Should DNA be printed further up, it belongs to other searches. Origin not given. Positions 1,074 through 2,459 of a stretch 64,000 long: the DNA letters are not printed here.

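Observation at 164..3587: Co-directional module: NPPF adenine methyltransferase, DUF262-HNH nuclease and a membrane alpha/beta-hydrolase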

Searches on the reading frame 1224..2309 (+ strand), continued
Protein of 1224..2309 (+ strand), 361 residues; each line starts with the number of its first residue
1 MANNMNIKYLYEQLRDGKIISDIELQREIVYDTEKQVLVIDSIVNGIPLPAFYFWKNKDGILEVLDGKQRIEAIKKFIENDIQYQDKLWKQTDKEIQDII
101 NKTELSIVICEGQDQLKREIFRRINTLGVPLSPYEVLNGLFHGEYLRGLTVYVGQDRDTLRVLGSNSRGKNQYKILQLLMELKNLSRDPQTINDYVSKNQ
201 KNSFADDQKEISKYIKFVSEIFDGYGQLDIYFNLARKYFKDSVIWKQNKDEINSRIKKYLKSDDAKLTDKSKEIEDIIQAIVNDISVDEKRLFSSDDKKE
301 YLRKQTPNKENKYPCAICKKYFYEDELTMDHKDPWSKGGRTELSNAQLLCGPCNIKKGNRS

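Call 87: search_protein_families(library=padloc, proteins=[L019:4905-6065:+, L018:3908-5080:+, L020:3908-5068:+, L142:2414-3493:+, L144:2384-3517:+, L017:3593-4696:+, L141:2411-3580:+, L145:2387-3469:+, P0070], max_evalue=1e-10)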
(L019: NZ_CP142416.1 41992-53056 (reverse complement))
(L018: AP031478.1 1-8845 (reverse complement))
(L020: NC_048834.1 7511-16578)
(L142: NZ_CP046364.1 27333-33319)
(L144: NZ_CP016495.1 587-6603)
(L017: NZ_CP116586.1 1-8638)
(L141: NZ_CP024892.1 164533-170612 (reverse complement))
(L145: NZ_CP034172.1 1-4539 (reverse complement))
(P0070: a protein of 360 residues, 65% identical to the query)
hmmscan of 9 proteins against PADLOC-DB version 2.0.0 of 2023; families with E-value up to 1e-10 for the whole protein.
L019:4905-6065:+ (387 aa): 3 families
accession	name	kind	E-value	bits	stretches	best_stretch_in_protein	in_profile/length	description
PDLC03418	REase_II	-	9.2e-91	302.7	1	8-386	7-371/372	Type II restriction enzyme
PDLC03877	NsnA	-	2e-29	101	1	34-217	64-251/385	-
PDLC04027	PD-T4-2_A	-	2.4e-14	51.2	1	33-218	50-248/363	-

L018:3908-5080:+ (391 aa): 3 families
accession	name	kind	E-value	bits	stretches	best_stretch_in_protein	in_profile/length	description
PDLC03418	REase_II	-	4.2e-85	284.1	1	1-390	1-371/372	Type II restriction enzyme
PDLC03877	NsnA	-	2.8e-29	100.5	1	32-207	63-243/385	-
PDLC04027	PD-T4-2_A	-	1.2e-13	48.8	1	31-193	49-221/363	-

L020:3908-5068:+ (387 aa): 3 families
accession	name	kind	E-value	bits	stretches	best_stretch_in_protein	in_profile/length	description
PDLC03418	REase_II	-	1e-84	282.8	1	7-387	6-372/372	Type II restriction enzyme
PDLC03877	NsnA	-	2e-27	94.4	1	33-207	63-243/385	-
PDLC04027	PD-T4-2_A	-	4.4e-13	47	1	33-240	50-283/363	-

L142:2414-3493:+ (360 aa): 3 families
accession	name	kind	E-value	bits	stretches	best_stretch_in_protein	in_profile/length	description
PDLC03418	REase_II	-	1.5e-136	453.4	1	1-358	1-370/372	Type II restriction enzyme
PDLC03877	NsnA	-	8.7e-29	98.9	1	29-177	62-220/385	-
PDLC04027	PD-T4-2_A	-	9.4e-16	55.8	1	30-166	50-207/363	-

L144:2384-3517:+ (378 aa): 3 families
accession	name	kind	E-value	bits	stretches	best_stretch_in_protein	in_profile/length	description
PDLC03418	REase_II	-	1.1e-121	404.4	1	1-377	1-371/372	Type II restriction enzyme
PDLC03877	NsnA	-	3.8e-19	67.2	1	32-165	64-206/385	-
PDLC04027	PD-T4-2_A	-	6e-11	40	0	31-223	50-265/363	-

L017:3593-4696:+ (368 aa): 3 families
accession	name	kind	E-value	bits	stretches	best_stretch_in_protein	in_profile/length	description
PDLC03418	REase_II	-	1.4e-114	381.1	1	1-366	1-371/372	Type II restriction enzyme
PDLC03877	NsnA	-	1.7e-24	84.8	1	29-167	62-206/385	-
PDLC04027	PD-T4-2_A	-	4.5e-12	43.7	0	29-94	49-113/363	-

L141:2411-3580:+ (390 aa): 3 families
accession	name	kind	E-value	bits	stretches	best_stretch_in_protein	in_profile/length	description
PDLC03418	REase_II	-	3.4e-88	294.3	1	10-390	10-372/372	Type II restriction enzyme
PDLC03877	NsnA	-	2.9e-28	97.2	1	32-220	63-261/385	-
PDLC04027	PD-T4-2_A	-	3.1e-16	57.4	1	31-208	49-238/363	-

L145:2387-3469:+ (361 aa): 3 families
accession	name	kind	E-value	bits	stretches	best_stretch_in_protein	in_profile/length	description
PDLC03418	REase_II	-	3.1e-130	432.6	1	1-361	1-372/372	Type II restriction enzyme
PDLC03877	NsnA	-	1.4e-26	91.6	1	30-160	63-206/385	-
PDLC04027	PD-T4-2_A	-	3.6e-13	47.3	0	30-93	50-114/363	-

P0070 (360 aa): 3 families
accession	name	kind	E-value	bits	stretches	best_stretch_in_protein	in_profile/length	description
PDLC03877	NsnA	-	1.1e-31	108.5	1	2-189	48-214/385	-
PDLC03418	REase_II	-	5.6e-25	86.2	1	23-171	36-187/372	Type II restriction enzyme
PDLC04027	PD-T4-2_A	-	1.9e-11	41.6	0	14-159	47-213/363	-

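Call 88: find_encoding_contigs(protein=P0061, flank=4000, max_places=2)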
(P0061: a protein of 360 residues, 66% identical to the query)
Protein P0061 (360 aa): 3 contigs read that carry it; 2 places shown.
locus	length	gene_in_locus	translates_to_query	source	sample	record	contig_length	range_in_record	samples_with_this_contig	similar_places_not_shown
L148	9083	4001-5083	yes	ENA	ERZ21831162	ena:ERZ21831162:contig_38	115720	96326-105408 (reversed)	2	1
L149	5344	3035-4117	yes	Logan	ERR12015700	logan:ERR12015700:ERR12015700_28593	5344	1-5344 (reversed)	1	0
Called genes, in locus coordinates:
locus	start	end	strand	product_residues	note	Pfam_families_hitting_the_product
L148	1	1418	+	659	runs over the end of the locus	PF02463:SMC_N (faint), PF13175:AAA_15, PF13304:AAA_21, PF20469:OLD-like_TOPRIM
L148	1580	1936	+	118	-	PF21648:M1E1E6-like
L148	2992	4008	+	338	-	PF13651:EcoRI_methylase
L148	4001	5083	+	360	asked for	PF03235:GmrSD_N, PF01844:HNH, PF14279:HNH_5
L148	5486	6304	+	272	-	-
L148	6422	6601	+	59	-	-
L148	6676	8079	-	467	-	-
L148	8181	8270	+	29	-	-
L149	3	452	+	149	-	?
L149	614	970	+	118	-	PF21648:M1E1E6-like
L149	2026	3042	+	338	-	PF13651:EcoRI_methylase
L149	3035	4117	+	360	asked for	PF03235:GmrSD_N, PF01844:HNH, PF14279:HNH_5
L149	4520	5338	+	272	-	-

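Call 89: find_encoding_contigs(protein=P0076, flank=4000, max_places=3)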
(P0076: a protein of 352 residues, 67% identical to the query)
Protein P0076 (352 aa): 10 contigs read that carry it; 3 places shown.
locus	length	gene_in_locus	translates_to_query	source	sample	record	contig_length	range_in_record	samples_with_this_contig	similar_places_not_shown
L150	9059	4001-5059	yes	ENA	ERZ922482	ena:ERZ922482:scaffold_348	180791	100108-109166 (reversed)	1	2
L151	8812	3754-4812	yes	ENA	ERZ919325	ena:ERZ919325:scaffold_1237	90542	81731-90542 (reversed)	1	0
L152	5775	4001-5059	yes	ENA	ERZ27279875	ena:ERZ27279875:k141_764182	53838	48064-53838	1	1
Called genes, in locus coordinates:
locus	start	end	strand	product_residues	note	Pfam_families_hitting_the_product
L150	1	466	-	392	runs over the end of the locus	PF17761:DUF1016_N, PF06250:YhcG_C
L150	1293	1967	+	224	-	-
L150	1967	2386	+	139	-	-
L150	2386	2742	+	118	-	-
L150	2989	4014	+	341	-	PF13651:EcoRI_methylase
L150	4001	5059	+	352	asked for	PF03235:GmrSD_N, PF01844:HNH, PF14279:HNH_5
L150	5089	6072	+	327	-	PF20030:bpMoxR, PF07726:AAA_3, PF07728:AAA_5, PF17863:AAA_lid_2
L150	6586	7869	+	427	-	PF00709:Adenylsucc_synt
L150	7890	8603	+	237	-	PF00027:cNMP_binding, PF13545:HTH_Crp_2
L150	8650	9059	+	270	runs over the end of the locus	PF03793:PASTA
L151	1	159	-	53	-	?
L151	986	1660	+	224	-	-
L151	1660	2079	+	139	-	-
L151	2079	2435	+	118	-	-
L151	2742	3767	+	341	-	PF13651:EcoRI_methylase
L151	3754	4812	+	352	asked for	PF03235:GmrSD_N, PF01844:HNH, PF14279:HNH_5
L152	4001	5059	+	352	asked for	PF03235:GmrSD_N, PF01844:HNH, PF14279:HNH_5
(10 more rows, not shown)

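Call 90: find_encoding_contigs(protein=P0104, flank=4000, max_places=3)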
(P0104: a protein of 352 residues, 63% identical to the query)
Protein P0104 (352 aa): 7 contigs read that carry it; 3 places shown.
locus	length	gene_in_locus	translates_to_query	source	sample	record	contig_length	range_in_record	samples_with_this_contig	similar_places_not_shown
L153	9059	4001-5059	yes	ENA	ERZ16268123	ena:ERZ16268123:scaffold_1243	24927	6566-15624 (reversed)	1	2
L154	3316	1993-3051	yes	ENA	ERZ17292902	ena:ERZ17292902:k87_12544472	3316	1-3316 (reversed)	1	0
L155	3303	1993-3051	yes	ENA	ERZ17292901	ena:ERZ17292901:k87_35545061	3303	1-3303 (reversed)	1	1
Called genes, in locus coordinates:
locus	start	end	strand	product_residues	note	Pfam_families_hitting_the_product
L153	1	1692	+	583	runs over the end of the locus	PF00595:PDZ, PF13180:PDZ_2 (weak), PF17820:PDZ_6, PF03572:Peptidase_S41, PF28547:CHD_PDZ-protease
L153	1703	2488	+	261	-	PF08889:WbqC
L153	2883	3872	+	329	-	PF13651:EcoRI_methylase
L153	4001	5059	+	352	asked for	PF03235:GmrSD_N, PF01844:HNH, PF14279:HNH_5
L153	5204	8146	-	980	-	PF13620:CarboxypepD_reg, PF13715:CarbopepD_reg_2, PF07715:Plug, PF00593:TonB_dep_Rec_b-barrel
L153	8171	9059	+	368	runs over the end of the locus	PF12833:HTH_18, PF00165:HTH_AraC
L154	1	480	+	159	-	?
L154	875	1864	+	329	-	PF13651:EcoRI_methylase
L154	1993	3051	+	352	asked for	PF03235:GmrSD_N, PF01844:HNH, PF14279:HNH_5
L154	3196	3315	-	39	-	?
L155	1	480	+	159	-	?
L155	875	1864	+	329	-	PF13651:EcoRI_methylase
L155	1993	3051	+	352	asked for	PF03235:GmrSD_N, PF01844:HNH, PF14279:HNH_5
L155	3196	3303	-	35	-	?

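Call 98: search_protein_families(library=pfam, proteins=[L014:5155-5895:+, L015:7090-8226:+, L005:7225-8265:+, L148:5486-6304:+, L143:3608-4693:+, L144:3590-4660:+], max_evalue=0.01)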
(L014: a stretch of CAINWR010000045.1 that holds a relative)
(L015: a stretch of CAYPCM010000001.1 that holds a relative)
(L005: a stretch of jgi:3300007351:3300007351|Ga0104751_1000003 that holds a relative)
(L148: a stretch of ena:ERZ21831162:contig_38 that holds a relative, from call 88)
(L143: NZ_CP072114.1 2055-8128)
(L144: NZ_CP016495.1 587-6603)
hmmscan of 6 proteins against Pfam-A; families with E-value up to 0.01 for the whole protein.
L014:5155-5895:+ (246 aa): 2 families
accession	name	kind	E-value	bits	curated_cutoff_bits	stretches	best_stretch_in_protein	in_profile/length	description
PF14355.11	Abi_C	-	2.2e-10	40.9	24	1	169-240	4-81/83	Abortive infection C-terminus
PF25432.1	FF_PRPF40A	-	0.00063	20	27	1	153-196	10-53/60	PRPF40A-like, FF domain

L015:7090-8226:+ (378 aa): 0 families

L005:7225-8265:+ (346 aa): 0 families

L148:5486-6304:+ (272 aa): 0 families

L143:3608-4693:+ (361 aa): 0 families

L144:3590-4660:+ (356 aa): 0 families

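Call 111: search_solved_structures(query=A4, max_evalue=0.01)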
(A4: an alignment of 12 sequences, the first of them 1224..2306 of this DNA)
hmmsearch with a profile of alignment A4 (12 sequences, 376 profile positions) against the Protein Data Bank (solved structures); distinct sequences matched with E-value up to 0.01: 4.
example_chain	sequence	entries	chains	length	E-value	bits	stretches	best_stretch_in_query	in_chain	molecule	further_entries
4h9d_A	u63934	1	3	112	1.3e-07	34.6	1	311-373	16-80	HNH endonuclease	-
7p9k_A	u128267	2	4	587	0.00028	23.6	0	36-72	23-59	DUF262 domain-containing protein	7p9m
8d2k_A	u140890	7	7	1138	0.0061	19.2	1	330-375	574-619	CRISPR-associated endonuclease, Csn1 family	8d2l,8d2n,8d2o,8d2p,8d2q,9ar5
5ajk_A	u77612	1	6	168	0.0088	18.7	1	191-283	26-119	HOMOLOG OF VACCINIA VIRUS CDS F1L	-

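Call 119: find_related_loci(query=window:1224-2306:+, collection=viral_contigs, flank=4000)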
Query window:1224-2306:+ (361 aa) in viral_contigs; peptide patterns used: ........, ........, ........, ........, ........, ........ (x = any residue, [..] = any of these).
15 stretches matched a pattern, but none encodes a relative of the query by tblastn (E <= 1e-3).

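Call 120: find_related_loci(query=A2, collection=viral_contigs, flank=4000)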
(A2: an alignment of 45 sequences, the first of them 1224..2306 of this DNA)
Query A2 (361 aa) in viral_contigs; peptide patterns used: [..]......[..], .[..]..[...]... (x = any residue, [..] = any of these).
133 stretches matched a pattern; 11 encode a relative of the query (tblastn E <= 1e-3); 11 distinct loci.
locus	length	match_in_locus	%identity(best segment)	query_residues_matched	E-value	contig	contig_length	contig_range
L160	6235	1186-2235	69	5-359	7e-161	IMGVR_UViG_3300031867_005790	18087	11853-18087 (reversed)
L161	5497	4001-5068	64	5-361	2e-145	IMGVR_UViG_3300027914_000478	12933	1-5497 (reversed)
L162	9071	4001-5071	54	3-359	4e-128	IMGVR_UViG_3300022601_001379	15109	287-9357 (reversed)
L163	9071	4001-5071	54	3-359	4e-128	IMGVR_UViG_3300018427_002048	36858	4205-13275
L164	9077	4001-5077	47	10-360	4e-101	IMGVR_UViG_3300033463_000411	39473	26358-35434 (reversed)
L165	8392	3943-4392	33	4-140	7e-22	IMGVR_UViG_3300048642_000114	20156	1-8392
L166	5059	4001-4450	29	4-140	1e-17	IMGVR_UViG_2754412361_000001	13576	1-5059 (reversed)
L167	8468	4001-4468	31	2-147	8e-15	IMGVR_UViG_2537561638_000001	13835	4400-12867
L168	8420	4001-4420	32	3-125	1e-13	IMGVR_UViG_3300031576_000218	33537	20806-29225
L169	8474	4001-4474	27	5-149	3e-12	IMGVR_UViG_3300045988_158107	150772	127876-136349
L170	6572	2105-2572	30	2-147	2e-12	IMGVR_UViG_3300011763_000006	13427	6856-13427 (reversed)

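Call 125: search_protein_families(library=phrogs, proteins=[window:1224-2306:+], max_evalue=0.00001)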
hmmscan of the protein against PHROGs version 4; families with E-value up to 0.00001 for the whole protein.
window:1224-2306:+ (361 aa): 16 families
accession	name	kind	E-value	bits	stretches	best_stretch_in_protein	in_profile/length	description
phrog_2598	-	unknown function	1.1e-30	107.9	1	3-223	30-261/352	-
phrog_1583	-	unknown function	1.2e-19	71.3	1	4-135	20-167/417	-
phrog_2214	-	DNA, RNA and nucleotide metabolism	1.7e-09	38.3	1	289-360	171-239/429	HNH endonuclease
phrog_16726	-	DNA, RNA and nucleotide metabolism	2.8e-09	38.1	1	270-360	56-143/308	HNH endonuclease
phrog_6050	-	DNA, RNA and nucleotide metabolism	3.1e-08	33.9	1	261-361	257-361/402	HNH endonuclease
phrog_338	-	DNA, RNA and nucleotide metabolism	5e-08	33.7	1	303-360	198-262/340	HNH endonuclease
phrog_1271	-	DNA, RNA and nucleotide metabolism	1.5e-07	32.2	1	296-360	255-318/361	HNH endonuclease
phrog_26759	-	unknown function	3.9e-07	29.7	1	5-83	9-89/593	-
phrog_2118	-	DNA, RNA and nucleotide metabolism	5.2e-07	30.5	1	230-361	105-225/301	HNH endonuclease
phrog_8660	-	DNA, RNA and nucleotide metabolism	9.3e-07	30.1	1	300-360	113-179/196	HNH endonuclease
phrog_144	-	DNA, RNA and nucleotide metabolism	1.3e-06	29.2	1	293-360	66-135/175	HNH endonuclease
phrog_7785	-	DNA, RNA and nucleotide metabolism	1.7e-06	29.1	1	269-360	32-114/147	HNH endonuclease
phrog_589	-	DNA, RNA and nucleotide metabolism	1.9e-06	28.7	1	309-360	88-141/179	HNH endonuclease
phrog_9645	-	DNA, RNA and nucleotide metabolism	2.1e-06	28.5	1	293-360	7-72/168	HNH endonuclease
phrog_22283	-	unknown function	4.2e-06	27.8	1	310-360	20-71/135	-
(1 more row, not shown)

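Call 126: search_protein_representatives(protein=window:1224-2306:+)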
Query: 361 residues. Proteins with E-value up to 0.001 (for the whole library): 5380; up to 1e-10: 646; up to 1e-30: 30. The best 150 are listed.
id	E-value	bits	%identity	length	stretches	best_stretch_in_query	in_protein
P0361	2.0e-118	411.8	52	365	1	5-359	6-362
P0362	7.9e-100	350.6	51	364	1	7-360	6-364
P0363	1.7e-99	349.5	53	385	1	7-360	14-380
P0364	4.5e-94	331.7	49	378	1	1-360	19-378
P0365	6.3e-91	321.3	69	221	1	5-226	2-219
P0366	1.3e-89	317.0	67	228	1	5-232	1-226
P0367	7.9e-89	314.4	48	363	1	10-360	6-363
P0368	3.2e-82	292.7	48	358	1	5-351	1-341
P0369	1.0e-73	264.8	46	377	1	5-360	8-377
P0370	8.1e-70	251.9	74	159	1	5-159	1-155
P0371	5.8e-67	242.5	76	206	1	92-240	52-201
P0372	9.3e-65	235.3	64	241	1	3-183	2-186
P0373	1.8e-61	224.5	42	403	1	3-361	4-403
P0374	3.3e-59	217.0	41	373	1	4-360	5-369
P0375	1.3e-58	215.1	45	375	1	5-359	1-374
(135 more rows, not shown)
